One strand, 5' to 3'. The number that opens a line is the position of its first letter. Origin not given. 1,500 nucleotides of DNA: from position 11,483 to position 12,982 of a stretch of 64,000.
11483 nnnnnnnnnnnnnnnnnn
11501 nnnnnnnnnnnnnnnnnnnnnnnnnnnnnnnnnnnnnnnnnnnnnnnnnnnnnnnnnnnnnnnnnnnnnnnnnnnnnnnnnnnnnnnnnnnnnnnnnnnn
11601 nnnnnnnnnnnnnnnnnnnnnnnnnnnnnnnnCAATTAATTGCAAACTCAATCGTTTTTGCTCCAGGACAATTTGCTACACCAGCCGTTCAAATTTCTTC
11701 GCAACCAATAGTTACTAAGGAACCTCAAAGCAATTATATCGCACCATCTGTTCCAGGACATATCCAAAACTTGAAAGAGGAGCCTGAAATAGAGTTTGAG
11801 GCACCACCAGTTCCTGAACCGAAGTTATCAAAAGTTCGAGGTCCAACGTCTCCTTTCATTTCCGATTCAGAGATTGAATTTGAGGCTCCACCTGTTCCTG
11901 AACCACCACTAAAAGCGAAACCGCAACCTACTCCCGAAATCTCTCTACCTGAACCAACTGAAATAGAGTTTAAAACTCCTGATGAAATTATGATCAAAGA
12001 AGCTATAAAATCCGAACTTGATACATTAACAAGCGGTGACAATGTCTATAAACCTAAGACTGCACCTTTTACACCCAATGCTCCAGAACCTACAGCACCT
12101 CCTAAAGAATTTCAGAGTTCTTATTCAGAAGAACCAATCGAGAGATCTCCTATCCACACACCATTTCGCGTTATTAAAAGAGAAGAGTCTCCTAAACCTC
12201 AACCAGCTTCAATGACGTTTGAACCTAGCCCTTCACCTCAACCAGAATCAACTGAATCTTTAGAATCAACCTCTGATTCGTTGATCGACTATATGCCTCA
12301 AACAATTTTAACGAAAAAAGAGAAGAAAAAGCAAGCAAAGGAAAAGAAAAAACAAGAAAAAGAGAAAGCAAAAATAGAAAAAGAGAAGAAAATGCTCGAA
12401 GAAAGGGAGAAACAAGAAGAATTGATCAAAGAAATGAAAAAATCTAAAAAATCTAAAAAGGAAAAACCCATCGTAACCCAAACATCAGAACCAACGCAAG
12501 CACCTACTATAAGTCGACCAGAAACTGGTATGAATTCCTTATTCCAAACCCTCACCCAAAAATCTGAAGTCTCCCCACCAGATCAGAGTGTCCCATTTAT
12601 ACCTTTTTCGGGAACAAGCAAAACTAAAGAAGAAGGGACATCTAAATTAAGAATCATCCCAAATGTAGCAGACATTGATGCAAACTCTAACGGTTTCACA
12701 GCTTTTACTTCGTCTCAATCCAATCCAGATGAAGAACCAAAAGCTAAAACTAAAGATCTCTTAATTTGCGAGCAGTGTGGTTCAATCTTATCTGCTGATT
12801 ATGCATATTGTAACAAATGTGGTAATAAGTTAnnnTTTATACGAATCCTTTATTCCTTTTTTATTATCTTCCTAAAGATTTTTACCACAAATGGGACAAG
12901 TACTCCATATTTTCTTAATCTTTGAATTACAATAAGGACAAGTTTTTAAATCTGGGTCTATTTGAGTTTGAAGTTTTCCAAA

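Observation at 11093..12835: Rab-like GTPase whose hypervariable tail carries repeated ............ motifs, a K/E block and a terminal zinc ribbon in place of prenyl-Cys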

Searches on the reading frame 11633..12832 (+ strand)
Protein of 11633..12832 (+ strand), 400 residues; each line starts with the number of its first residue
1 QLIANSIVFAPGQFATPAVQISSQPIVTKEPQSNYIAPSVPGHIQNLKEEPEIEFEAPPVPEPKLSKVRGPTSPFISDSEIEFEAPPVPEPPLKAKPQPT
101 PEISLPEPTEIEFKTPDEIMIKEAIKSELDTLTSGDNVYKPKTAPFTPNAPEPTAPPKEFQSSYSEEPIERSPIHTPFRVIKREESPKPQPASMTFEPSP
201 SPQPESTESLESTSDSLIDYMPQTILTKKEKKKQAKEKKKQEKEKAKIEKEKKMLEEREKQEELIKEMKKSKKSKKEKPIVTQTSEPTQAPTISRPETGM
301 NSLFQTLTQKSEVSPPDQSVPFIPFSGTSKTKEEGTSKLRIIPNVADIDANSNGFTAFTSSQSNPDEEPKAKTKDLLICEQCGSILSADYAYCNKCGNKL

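Call 6: find_homologous_proteins(query=window:11633-12832:+, max_evalue=0.001)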
Query window:11633-12832:+ (400 aa): 303 proteins with E <= 0.001 among 5466 candidates; the best 120 are listed.
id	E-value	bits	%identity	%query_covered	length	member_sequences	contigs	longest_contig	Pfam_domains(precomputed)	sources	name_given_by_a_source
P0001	1.7e-237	806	97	100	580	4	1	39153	PF00025.28,PF08477.20,PF00071.29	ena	-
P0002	1.6e-171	589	78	100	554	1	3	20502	PF00025.28,PF08477.20,PF00071.29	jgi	jgi:small GTP-binding protein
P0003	7.4e-156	537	68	100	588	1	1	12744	PF00025.28,PF08477.20,PF00071.29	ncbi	ncbi:MAG: GTP-binding protein [Candidatus Hermodarchaeota archaeon]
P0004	1.1e-154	533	68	100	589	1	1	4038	PF00025.28,PF08477.20,PF00071.29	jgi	jgi:small GTP-binding protein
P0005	4.5e-154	531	67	100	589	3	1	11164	PF00025.28,PF08477.20,PF00071.29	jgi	-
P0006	1.8e-150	520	67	100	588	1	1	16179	PF00025.28,PF08477.20,PF00071.29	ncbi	-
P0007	3.2e-148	512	67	100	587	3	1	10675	PF00025.28,PF08477.20,PF00071.29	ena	-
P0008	3.1e-144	499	65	100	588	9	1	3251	PF00025.28,PF08477.20,PF00071.29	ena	-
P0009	2.3e-143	496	65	100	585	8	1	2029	PF00025.28,PF08477.20,PF00071.29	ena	-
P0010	1.4e-142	494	65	100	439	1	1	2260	-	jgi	-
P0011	2.0e-142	493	64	100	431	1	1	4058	-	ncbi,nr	ncbi:MAG: zinc ribbon domain-containing protein, partial [Candidatus Lokiarchaeota archaeon]|nr:zinc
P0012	2.2e-139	483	66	100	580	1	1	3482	PF00025.28,PF08477.20,PF00071.29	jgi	-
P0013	2.8e-139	483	64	100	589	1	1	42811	PF00025.28,PF08477.20,PF00071.29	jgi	-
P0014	4.0e-139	482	64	100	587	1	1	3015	PF00025.28,PF08477.20,PF00071.29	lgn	-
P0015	5.2e-139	482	65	100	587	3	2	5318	PF00025.28,PF08477.20,PF00071.29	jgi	-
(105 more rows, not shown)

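Call 17: find_related_loci(query=A2, collection=genome_contigs, flank=6000)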
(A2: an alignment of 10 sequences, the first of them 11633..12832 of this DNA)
Query A2 (400 aa) in genome_contigs; peptide patterns used: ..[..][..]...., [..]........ (x = any residue, [..] = any of these).
143 stretches matched a pattern; 104 encode a relative of the query (tblastn E <= 1e-3); the best 80 are kept; 78 distinct loci.
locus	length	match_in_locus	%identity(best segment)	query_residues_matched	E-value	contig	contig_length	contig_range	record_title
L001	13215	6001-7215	66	1-400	6e-130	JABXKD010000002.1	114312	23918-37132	MAG: Promethearchaeota archaeon isolate Hel_238_bin105 NODE_2_length_114312_cov_27.714317, whole genome shotgun sequence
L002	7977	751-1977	63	1-400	2e-123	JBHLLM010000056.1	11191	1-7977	MAG: Candidatus Hermodarchaeota archaeon isolate DZ1M.447 DZ1M.447@24298, whole genome shotgun sequence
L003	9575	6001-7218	64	1-397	8e-108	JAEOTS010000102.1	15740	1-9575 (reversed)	MAG: Promethearchaeota archaeon isolate YT5_023 k127_26900819, whole genome shotgun sequence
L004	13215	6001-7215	65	1-400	1e-129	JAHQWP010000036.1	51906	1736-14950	MAG: Promethearchaeia archaeon isolate ABR11 NODE_151_length_51906_cov_6, whole genome shotgun sequence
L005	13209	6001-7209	54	1-400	4e-99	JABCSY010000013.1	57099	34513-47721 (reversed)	MAG: Promethearchaeota archaeon isolate HM4_B22 NODE_129_length_57099_cov_1.539370, whole genome shotgun sequence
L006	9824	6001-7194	55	1-400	7e-96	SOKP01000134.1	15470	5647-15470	MAG: Promethearchaeota archaeon isolate E44_bin85 NODE_1394_length_15470_cov_66.340123, whole genome shotgun sequence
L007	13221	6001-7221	53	1-400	9e-96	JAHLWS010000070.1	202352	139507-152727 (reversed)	MAG: Promethearchaeota archaeon isolate 33X4 k141_64713, whole genome shotgun sequence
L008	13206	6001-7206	55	1-400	1e-90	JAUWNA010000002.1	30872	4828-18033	MAG: Promethearchaeota archaeon isolate CSMAG_2412 CSMAG_2412_k141_243285_length_30872_cov_12.6522, whole genome shotgun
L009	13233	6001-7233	52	1-400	6e-90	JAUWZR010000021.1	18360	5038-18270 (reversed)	MAG: Promethearchaeota archaeon isolate CSMAG_2741 CSMAG_2741_k141_943066_length_18360_cov_16.9807, whole genome shotgun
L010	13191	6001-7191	54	1-400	1e-92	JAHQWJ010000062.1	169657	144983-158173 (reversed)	MAG: Promethearchaeia archaeon isolate ABR04 NODE_25_length_169657_cov_24, whole genome shotgun sequence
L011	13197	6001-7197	52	1-400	2e-80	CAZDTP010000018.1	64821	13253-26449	MAG TPA_asm: uncultured archaeon isolate SRP214966_co7_76 genome assembly, contig: NODE_161_length_64821_cov_24.436880,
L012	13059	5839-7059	50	1-400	6e-80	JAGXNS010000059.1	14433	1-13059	MAG: Promethearchaeota archaeon isolate bin49 NODE_59_length_14433_cov_167.493243, whole genome shotgun sequence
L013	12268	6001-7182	54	1-400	2e-73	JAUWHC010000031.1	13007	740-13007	MAG: Promethearchaeota archaeon isolate CSMAG_2258 CSMAG_2258_k141_1215914_length_13007_cov_11.9812, whole genome shotgu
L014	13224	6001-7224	46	1-400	2e-70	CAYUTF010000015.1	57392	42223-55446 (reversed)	MAG TPA_asm: uncultured archaeon isolate binchicken_co196_315 genome assembly, contig: NODE_514_length_57392_cov_16.4549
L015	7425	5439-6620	44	1-400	3e-67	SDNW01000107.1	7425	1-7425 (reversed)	MAG: Promethearchaeota archaeon isolate AMARA_5S AMARA-sed17-35842, whole genome shotgun sequence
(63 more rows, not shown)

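Call 20: search_protein_representatives(alignment_id=A2)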
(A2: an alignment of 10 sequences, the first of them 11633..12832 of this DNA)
Query: 10 sequences, 419 profile positions. Proteins with E-value up to 0.001 (for the whole library): 161; up to 1e-10: 44; up to 1e-30: 29. The best 150 are listed.
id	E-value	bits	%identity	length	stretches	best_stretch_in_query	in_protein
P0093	2.1e-143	494.8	-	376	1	20-419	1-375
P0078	2.2e-106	372.8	-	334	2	119-419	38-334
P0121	2.4e-90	320.0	-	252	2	231-419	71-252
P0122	2.5e-86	306.8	-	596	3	229-419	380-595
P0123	4.3e-86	306.0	-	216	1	213-419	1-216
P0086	3.6e-85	303.0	-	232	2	158-279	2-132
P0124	4.0e-83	296.3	-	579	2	261-419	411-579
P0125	2.9e-78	280.2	-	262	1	139-378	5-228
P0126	8.0e-78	278.8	-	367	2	227-417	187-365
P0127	2.4e-74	267.3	-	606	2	1-305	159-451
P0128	1.5e-72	261.5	-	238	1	169-419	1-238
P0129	9.3e-62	225.9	-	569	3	228-419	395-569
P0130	7.6e-58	213.0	-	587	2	1-305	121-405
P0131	9.1e-56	206.1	-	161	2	318-419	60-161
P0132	1.8e-55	205.1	-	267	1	225-417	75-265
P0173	3.0e-08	49.6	-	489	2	343-417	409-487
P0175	9.0e-08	48.0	-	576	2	295-419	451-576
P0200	1.1e-05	41.2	-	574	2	1-122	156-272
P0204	1.5e-05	40.7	-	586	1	1-419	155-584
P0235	1.7e-04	37.2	-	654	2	279-419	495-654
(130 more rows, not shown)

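Call 37: find_encoding_contigs(protein=P0204, flank=6000, max_places=3)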
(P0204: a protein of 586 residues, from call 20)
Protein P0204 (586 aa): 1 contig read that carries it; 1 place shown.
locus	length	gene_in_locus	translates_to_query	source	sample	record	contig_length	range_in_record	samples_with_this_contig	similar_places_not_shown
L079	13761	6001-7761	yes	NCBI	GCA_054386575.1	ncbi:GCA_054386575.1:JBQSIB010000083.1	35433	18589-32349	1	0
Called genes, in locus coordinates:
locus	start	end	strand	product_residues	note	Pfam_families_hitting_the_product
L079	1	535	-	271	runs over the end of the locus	PF12773:DZR (faint), PF13240:Zn_Ribbon_1 (faint)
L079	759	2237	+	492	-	PF02837:Glyco_hydro_2_N, PF00703:Glyco_hydro_2 (weak)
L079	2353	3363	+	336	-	PF23355:IFT52_GIFT, PF09822:ABC_transp_aux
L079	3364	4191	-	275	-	PF05116:S6PP (faint), PF08282:Hydrolase_3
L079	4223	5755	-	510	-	PF22025:ThiI_fer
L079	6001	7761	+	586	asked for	PF00025:Arf, PF00071:Ras, PF08477:Roc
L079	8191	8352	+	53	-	PF00557:Peptidase_M24 (weak)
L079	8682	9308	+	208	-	-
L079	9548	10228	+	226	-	PF09873:SepCysE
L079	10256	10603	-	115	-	PF03819:MazG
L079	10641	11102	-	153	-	PF13404:HTH_AsnC-type, PF13412:HTH_24, PF13936:HTH_38 (weak), PF01037:AsnC_trans_reg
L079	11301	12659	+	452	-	PF03951:Gln-synt_N, PF00120:Gln-synt_C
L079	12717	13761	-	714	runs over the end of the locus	PF13597:NRDD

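Call 38: find_encoding_contigs(protein=P0200, flank=6000, max_places=3)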
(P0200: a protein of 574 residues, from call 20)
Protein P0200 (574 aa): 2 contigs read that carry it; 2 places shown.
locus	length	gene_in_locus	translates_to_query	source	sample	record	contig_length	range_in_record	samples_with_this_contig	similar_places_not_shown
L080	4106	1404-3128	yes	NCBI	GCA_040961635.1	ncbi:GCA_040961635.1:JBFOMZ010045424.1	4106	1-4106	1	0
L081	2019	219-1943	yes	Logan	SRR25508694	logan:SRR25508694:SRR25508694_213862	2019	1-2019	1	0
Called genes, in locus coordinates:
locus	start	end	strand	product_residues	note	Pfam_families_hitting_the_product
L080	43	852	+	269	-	PF03807:F420_oxidored, PF14748:P5CR_dimer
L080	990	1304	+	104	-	PF03819:MazG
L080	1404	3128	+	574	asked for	PF00025:Arf, PF00071:Ras, PF08477:Roc, PF13240:Zn_Ribbon_1 (weak)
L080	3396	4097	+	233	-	-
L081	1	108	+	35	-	?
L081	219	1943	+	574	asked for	PF00025:Arf, PF00071:Ras, PF08477:Roc, PF13240:Zn_Ribbon_1 (weak)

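Call 40: find_encoding_contigs(protein=P0235, flank=8000, max_places=2)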
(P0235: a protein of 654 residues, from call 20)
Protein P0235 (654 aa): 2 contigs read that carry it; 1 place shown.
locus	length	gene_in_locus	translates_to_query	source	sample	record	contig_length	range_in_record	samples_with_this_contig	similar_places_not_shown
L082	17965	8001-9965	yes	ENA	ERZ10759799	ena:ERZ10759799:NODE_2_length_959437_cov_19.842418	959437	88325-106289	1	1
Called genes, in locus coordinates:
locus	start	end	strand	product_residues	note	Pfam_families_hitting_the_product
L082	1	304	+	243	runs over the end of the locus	PF00382:TFIIB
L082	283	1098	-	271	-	PF01493:GXGXG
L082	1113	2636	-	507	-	PF00037:Fer4 (faint), PF12837:Fer4_6 (weak), PF04898:Glu_syn_central (faint), PF01645:Glu_synthase, PF00478:IMPDH (weak)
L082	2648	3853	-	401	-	PF00310:GATase_2, PF13522:GATase_6 (weak)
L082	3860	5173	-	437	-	PF02754:CCG, PF13183:Fer4_8, PF13237:Fer4_10 (weak), PF13187:Fer4_9 (weak)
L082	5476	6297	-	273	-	PF05116:S6PP (faint), PF08282:Hydrolase_3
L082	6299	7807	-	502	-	PF22025:ThiI_fer, PF02926:THUMP (faint)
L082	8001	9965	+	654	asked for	PF00025:Arf, PF00071:Ras, PF08477:Roc, PF13240:Zn_Ribbon_1 (faint)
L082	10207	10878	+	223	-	PF09873:SepCysE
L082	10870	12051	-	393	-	PF00282:Pyridoxal_deC, PF00266:Aminotran_5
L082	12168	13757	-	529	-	PF00370:FGGY_N, PF02782:FGGY_C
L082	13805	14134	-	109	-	PF03819:MazG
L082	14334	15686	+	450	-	PF03951:Gln-synt_N, PF00120:Gln-synt_C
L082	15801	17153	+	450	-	PF03951:Gln-synt_N, PF00120:Gln-synt_C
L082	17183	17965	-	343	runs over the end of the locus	PF23355:IFT52_GIFT, PF09822:ABC_transp_aux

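Call 41: find_encoding_contigs(protein=P0175, flank=8000, max_places=2)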
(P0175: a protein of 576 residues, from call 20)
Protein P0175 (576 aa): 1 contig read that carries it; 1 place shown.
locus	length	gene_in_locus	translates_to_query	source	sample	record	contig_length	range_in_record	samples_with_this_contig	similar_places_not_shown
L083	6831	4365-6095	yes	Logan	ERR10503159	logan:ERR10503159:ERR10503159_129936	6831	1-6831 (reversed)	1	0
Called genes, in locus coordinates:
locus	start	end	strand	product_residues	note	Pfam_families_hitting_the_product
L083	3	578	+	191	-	?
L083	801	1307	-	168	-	-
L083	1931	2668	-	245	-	PF12773:DZR (faint), PF10571:UPF0547 (weak)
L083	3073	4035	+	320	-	PF09822:ABC_transp_aux, PF23355:IFT52_GIFT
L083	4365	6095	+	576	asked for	PF00025:Arf, PF00071:Ras, PF08477:Roc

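Call 42: find_encoding_contigs(protein=P0173, flank=8000, max_places=2)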
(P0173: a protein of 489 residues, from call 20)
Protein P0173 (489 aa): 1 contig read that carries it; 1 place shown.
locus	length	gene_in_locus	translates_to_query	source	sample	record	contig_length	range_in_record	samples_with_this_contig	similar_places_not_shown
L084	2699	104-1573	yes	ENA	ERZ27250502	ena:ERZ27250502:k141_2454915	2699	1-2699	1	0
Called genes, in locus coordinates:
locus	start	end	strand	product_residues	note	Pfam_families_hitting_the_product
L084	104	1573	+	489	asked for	PF00025:Arf, PF00071:Ras, PF08477:Roc, PF13240:Zn_Ribbon_1 (weak)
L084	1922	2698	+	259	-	?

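Call 66: find_homologous_proteins(query=L083:1931-2665:-, max_evalue=0.001)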
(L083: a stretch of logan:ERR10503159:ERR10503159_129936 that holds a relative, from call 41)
Query L083:1931-2665:- (244 aa): 13 proteins with E <= 0.001 among 164 candidates.
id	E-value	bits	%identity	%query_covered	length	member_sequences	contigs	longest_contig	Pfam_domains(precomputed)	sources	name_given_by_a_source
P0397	2.7e-163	559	100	100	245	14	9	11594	PF12773.14,PF10571.16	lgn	-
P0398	8.4e-120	417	78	97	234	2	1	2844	PF12773.14,PF10571.16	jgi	-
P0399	1.0e-76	276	54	97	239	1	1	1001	PF13240.12,PF12773.14,PF10571.16,PF13248.12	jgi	jgi:hypothetical protein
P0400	1.7e-68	249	48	97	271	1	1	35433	PF13240.12,PF12773.14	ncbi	ncbi:MAG: hypothetical protein ACTSWY_04300 [Promethearchaeota archaeon]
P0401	1.0e-64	236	50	94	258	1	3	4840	PF13240.12,PF12773.14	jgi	jgi:hypothetical protein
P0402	3.4e-64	235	49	94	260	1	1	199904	PF12773.14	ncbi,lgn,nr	ncbi:MAG: hypothetical protein JW776_02060 [Candidatus Lokiarchaeota archaeon]|nr:hypothetical prote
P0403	3.6e-62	228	47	93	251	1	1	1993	PF13240.12,PF12773.14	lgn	-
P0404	5.2e-62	227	49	94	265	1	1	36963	PF12773.14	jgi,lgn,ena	-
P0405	6.0e-62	227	45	95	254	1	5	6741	PF12773.14,PF13248.12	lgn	-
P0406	3.4e-60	221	46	96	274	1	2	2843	PF12773.14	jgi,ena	-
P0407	1.4e-59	219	51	59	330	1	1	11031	PF12773.14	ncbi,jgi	ncbi:MAG: hypothetical protein ACTSRZ_14100 [Promethearchaeota archaeon]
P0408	6.3e-59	217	42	96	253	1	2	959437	PF12773.14,PF13248.12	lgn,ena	-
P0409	1.3e-39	154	40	98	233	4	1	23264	-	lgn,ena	-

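Call 67: find_encoding_contigs(protein=P0402, flank=10000, max_places=1)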
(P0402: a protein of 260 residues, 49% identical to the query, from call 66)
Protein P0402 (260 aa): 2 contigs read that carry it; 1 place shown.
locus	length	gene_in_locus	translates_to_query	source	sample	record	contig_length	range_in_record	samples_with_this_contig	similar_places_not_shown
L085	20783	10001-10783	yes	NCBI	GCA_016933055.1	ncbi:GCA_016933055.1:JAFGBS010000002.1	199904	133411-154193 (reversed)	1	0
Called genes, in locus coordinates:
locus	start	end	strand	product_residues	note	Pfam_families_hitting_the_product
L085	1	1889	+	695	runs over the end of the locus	PF13597:NRDD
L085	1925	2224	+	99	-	PF03819:MazG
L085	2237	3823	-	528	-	PF00370:FGGY_N, PF02782:FGGY_C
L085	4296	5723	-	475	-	-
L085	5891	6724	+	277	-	PF05116:S6PP (faint), PF08282:Hydrolase_3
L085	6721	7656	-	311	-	PF23355:IFT52_GIFT, PF09822:ABC_transp_aux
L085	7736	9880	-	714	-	PF02837:Glyco_hydro_2_N (weak), PF00703:Glyco_hydro_2 (weak), PF02836:Glyco_hydro_2_C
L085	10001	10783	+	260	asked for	PF12773:DZR (faint)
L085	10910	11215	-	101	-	-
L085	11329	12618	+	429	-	PF07690:MFS_1, PF12832:MFS_1_like, PF07690:MFS_1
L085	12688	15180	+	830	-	PF16889:Hepar_II_III_N, PF07940:Hepar_II_III_C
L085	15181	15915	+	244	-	-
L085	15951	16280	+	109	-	PF12675:DUF3795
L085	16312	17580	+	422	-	PF00083:Sugar_tr, PF07690:MFS_1, PF13347:MFS_2 (weak), PF07690:MFS_1, PF00083:Sugar_tr (weak)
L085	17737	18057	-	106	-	-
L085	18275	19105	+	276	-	PF06966:DUF1295, PF02544:Steroid_dh (weak)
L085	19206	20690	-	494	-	PF13248:Zn_ribbon_3 (faint), PF12773:DZR, PF13240:Zn_Ribbon_1 (weak)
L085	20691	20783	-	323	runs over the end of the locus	PF00571:CBS (weak)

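Call 68: find_encoding_contigs(protein=P0404, flank=10000, max_places=1)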
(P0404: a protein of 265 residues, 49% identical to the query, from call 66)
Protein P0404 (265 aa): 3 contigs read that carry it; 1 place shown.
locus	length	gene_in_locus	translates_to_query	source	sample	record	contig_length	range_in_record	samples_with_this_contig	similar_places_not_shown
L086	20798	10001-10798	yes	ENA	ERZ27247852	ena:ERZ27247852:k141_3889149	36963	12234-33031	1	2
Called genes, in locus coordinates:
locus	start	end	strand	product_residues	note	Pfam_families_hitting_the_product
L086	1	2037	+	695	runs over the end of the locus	PF13597:NRDD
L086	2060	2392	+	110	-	PF03819:MazG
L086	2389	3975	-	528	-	PF00370:FGGY_N, PF02782:FGGY_C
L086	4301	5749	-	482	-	PF00025:Arf, PF00071:Ras, PF08477:Roc, PF13240:Zn_Ribbon_1 (weak)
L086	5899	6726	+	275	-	PF00702:Hydrolase (faint), PF08282:Hydrolase_3, PF05116:S6PP (weak)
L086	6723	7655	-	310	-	PF23355:IFT52_GIFT, PF09822:ABC_transp_aux (weak)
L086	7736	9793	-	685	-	PF02837:Glyco_hydro_2_N (weak), PF00703:Glyco_hydro_2 (weak), PF02836:Glyco_hydro_2_C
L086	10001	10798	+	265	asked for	PF12773:DZR (faint)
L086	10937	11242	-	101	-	-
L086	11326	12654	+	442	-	PF07690:MFS_1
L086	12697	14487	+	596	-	PF16889:Hepar_II_III_N, PF07940:Hepar_II_III_C (weak)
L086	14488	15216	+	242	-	-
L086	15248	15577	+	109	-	PF12675:DUF3795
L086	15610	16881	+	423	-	PF07690:MFS_1, PF00083:Sugar_tr, PF07690:MFS_1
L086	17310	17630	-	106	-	-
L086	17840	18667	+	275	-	PF06966:DUF1295, PF02544:Steroid_dh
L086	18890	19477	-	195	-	PF12675:DUF3795 (weak)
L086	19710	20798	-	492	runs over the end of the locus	PF13240:Zn_Ribbon_1 (faint), PF12773:DZR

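Call 69: find_encoding_contigs(protein=P0408, flank=10000, max_places=1)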
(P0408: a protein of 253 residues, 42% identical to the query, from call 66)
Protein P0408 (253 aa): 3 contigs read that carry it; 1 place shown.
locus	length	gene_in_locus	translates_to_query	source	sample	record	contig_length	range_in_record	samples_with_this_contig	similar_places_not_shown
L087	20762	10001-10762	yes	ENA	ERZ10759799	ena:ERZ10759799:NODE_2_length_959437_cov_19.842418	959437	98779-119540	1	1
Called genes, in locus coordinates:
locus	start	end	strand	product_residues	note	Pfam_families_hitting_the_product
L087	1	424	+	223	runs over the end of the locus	PF09873:SepCysE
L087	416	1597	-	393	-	PF00282:Pyridoxal_deC, PF00266:Aminotran_5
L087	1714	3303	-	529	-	PF00370:FGGY_N, PF02782:FGGY_C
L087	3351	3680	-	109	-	PF03819:MazG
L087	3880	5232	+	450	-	PF03951:Gln-synt_N, PF00120:Gln-synt_C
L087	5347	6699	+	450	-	PF03951:Gln-synt_N, PF00120:Gln-synt_C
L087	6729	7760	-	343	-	PF23355:IFT52_GIFT, PF09822:ABC_transp_aux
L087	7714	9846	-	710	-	PF02837:Glyco_hydro_2_N, PF00703:Glyco_hydro_2 (weak), PF02836:Glyco_hydro_2_C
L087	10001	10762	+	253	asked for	PF12773:DZR (faint), PF13248:Zn_ribbon_3 (weak)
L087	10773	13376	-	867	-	PF02838:Glyco_hydro_20b, PF00728:Glyco_hydro_20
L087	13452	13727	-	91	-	PF01329:Pterin_4a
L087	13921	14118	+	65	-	-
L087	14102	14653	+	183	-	PF03551:PadR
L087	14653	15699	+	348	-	PF22564:HAAS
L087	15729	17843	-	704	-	PF02838:Glyco_hydro_20b (weak), PF00728:Glyco_hydro_20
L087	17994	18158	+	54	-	-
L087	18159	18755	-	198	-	PF01728:FtsJ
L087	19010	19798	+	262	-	PF06745:ATPase, PF07088:GvpD_P-loop (faint), PF13479:AAA_24 (faint), PF14417:MEDS (faint)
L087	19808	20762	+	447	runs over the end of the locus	PF00909:Ammonium_transp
